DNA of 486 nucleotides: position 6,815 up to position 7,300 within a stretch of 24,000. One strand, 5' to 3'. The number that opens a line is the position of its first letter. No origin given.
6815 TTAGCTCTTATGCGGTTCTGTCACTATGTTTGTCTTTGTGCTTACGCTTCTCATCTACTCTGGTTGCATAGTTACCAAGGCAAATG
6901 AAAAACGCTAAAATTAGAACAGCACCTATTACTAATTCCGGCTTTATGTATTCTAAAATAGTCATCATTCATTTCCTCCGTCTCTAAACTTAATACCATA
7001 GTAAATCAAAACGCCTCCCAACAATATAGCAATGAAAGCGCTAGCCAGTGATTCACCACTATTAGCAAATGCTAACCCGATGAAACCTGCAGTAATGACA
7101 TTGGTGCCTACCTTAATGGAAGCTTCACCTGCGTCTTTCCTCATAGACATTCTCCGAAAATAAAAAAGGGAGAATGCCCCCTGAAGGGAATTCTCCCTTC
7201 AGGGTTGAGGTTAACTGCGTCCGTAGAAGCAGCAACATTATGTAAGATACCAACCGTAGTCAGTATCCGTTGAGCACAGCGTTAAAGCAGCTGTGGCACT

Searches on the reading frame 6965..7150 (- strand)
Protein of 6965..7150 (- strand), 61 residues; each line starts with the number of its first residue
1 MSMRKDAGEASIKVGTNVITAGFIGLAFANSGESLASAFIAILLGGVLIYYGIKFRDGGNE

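Call 32: search_dna_similar(query=window:6965-7150:-, collection=plasmids, mode=protein, max_evalue=0.01, max_rows=40)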
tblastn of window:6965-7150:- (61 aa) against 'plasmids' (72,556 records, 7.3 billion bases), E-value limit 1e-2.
Records with a match: 2; places in all: 2; records where one place covers at least 80% of the query: 2.
Best place of each record, by identity: >=99% 1; <60% 1.
By first word of the organism name: Methylophaga 2.
By predicted mobility (MOB-suite, as given by PLSDB): non-mobilizable 2.
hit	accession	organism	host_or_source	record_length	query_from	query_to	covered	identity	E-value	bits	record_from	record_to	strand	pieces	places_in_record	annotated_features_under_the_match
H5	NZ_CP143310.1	Methylophaga thalassica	cell culture,A deep sea sediment sample ...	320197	1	61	100%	100.0%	5e-31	119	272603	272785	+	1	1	hypothetical protein (x2)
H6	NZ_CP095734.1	Methylophaga pinxianii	pure culture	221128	3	58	92%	44.6%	1e-5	47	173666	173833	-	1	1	none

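Call 34: get_annotated_region(hit=H5, flank=5000)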
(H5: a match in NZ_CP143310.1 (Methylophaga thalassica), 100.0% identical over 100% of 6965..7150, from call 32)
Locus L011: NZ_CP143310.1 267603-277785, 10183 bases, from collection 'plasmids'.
description: Methylophaga thalassica strain IOM01 plasmid unnamed, complete sequence
organism: Methylophaga thalassica (NCBI taxid 40223)
taxonomy: Bacteria; Pseudomonadota; Gammaproteobacteria; Thiotrichales; Piscirickettsiaceae; Methylophaga; Methylophaga thalassica
host: -; source: cell culture,A deep sea sediment sample from the Central Indian Ridge; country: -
typing (MOB-suite, as given by PLSDB): non-mobilizable
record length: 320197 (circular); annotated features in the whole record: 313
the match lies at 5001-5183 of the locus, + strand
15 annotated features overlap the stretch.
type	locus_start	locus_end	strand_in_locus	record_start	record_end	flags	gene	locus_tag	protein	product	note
CDS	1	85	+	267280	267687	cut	cadR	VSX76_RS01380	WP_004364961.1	Cd(II)/Pb(II)-responsive transcriptional regulator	GO:0045893 - positive regulation of DNA-templated transcription [Evidence IEA]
CDS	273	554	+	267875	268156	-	-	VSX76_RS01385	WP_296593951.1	hypothetical protein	-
CDS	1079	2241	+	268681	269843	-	-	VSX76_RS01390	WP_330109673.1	IS3 family transposase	-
CDS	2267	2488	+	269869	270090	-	-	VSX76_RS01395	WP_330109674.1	hypothetical protein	-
CDS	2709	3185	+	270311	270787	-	-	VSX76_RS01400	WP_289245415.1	hypothetical protein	-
CDS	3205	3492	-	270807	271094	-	-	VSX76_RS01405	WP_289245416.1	type II toxin-antitoxin system RelE/ParE family toxin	GO:0030541 - plasmid partitioning [Evidence IEA]; GO:0051290 - protein heterotetramerization [Evidence IEA]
CDS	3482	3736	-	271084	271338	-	-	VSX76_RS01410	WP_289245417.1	type II toxin-antitoxin system prevent-host-death family antitoxin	GO:0008219 - cell death [Evidence IEA]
CDS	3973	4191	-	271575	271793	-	-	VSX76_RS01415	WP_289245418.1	hypothetical protein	-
CDS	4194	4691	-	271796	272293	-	-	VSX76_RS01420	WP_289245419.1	hypothetical protein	-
CDS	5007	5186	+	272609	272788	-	-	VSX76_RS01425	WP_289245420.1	hypothetical protein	-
CDS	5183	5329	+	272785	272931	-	-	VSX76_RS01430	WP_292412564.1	hypothetical protein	-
CDS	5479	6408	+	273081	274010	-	-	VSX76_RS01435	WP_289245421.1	DUF2971 domain-containing protein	-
CDS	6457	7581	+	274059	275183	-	-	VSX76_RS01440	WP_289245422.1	hypothetical protein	-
CDS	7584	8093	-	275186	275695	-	-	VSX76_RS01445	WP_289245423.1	RES family NAD+ phosphorylase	-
CDS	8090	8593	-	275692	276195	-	-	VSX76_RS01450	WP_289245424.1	antitoxin Xre/MbcA/ParS toxin-binding domain-containing protein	-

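Call 35: get_annotated_region(hit=H6, flank=5000)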
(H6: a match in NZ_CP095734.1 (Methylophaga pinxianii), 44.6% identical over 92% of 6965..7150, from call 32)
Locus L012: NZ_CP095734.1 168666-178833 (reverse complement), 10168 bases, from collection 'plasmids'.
description: Methylophaga pinxianii strain TMB1265 plasmid pWTT2411, complete sequence
organism: Methylophaga pinxianii (NCBI taxid 2881052)
taxonomy: Bacteria; Pseudomonadota; Gammaproteobacteria; Thiotrichales; Piscirickettsiaceae; Methylophaga; Methylophaga pinxianii
host: -; source: pure culture; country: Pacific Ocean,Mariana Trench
typing (MOB-suite, as given by PLSDB): non-mobilizable
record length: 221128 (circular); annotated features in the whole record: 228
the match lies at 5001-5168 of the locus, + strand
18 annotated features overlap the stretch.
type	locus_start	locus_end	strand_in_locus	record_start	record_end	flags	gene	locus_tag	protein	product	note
CDS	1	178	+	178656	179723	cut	-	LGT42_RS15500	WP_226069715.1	site-specific integrase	GO:0015074 - DNA integration [Evidence IEA]; GO:0006310 - DNA recombination [Evidence IEA]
CDS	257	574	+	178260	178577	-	-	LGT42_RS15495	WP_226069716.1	hypothetical protein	-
CDS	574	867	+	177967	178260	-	-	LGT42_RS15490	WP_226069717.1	hypothetical protein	-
CDS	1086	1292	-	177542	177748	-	-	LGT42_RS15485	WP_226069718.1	hypothetical protein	-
CDS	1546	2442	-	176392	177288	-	-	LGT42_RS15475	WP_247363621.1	cation transporter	GO:0006812 - monoatomic cation transport [Evidence IEA]; GO:0055085 - transmembrane transport [Evidence IEA]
CDS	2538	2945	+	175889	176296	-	cadR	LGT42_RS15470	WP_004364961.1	Cd(II)/Pb(II)-responsive transcriptional regulator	GO:0045893 - positive regulation of DNA-templated transcription [Evidence IEA]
CDS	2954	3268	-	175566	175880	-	-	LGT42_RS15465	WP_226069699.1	hypothetical protein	-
CDS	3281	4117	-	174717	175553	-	-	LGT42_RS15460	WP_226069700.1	HDOD domain-containing protein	-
CDS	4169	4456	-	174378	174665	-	-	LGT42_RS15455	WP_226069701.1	DUF6283 family protein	-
CDS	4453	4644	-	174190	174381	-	-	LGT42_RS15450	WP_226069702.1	hypothetical protein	-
CDS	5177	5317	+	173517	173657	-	-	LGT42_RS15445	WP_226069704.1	hypothetical protein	-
CDS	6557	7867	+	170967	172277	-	nirK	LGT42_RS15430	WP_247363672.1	copper-containing nitrite reductase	GO:0008152 - metabolic process [Evidence IEA]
CDS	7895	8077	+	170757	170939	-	-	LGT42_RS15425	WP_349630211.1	NnrS family protein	-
CDS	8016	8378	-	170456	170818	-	-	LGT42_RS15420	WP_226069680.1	hypothetical protein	-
CDS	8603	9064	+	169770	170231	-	-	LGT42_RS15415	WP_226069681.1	hypothetical protein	-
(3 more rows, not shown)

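Call 91: search_protein_families(library=pfam, proteins=[window:6965-7144:-], max_evalue=0.01)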
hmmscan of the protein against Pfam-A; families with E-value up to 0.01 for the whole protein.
window:6965-7144:- (59 aa): 0 families

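Call 93: find_homologous_proteins(query=window:6968-7144:-, max_evalue=0.01)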
Query seq(59 aa) (59 aa): 3 proteins with E <= 0.01 among 3 candidates.
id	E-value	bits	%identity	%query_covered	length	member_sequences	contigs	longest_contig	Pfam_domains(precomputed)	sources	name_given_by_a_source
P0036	5.7e-28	112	98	100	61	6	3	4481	-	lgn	-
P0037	1.3e-24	102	86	100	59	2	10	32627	-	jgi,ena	-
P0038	3.9e-20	88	75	100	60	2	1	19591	-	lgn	-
